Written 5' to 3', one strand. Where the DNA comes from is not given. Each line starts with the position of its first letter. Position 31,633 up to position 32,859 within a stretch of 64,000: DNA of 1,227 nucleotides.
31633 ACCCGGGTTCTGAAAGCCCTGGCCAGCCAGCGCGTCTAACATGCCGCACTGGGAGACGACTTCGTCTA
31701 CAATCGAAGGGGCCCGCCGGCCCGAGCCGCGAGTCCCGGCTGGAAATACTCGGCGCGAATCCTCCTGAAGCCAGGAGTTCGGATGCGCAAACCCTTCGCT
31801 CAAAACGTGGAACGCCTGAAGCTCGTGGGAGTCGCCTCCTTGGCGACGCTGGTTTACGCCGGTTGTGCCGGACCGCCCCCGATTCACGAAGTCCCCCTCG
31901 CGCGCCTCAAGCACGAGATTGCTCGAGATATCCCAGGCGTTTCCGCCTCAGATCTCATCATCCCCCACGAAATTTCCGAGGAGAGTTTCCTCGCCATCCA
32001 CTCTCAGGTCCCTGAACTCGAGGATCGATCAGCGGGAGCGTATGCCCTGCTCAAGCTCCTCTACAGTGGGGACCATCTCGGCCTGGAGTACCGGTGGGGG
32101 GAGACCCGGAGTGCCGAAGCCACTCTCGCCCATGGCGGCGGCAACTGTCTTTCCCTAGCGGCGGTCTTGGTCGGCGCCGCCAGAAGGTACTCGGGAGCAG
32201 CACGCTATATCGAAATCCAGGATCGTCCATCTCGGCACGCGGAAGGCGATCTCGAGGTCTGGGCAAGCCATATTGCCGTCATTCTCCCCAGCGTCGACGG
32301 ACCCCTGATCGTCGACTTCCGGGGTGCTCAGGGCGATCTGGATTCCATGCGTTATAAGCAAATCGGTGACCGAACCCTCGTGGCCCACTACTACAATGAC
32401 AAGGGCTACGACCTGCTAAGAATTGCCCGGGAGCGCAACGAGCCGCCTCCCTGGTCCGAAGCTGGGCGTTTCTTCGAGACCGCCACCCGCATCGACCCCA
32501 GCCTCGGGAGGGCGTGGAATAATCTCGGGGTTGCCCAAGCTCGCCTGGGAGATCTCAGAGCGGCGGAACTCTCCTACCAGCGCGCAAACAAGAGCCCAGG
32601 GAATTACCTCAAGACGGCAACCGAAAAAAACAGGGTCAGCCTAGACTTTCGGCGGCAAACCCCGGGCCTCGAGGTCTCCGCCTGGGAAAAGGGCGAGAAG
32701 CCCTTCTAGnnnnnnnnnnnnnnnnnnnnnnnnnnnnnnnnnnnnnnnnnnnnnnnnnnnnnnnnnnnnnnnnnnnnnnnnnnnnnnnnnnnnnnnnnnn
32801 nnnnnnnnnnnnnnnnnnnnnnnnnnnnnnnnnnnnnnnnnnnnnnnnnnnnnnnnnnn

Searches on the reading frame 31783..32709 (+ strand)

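Call 10: search_protein_families(library=pfam, proteins=[window:31783-32709:+], max_evalue=0.001)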
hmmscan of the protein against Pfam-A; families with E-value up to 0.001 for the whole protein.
window:31783-32709:+ (308 aa): 3 families
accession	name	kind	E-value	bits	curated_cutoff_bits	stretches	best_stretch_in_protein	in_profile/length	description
PF00515.34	TPR_1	-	3.3e-05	23.9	27.8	1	243-268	2-27/34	Tetratricopeptide repeat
PF07719.23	TPR_2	-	0.00017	21.9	27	0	243-268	2-27/34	Tetratricopeptide repeat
PF13181.12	TPR_8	-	0.00084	19.8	25.7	0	243-269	2-28/34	Tetratricopeptide repeat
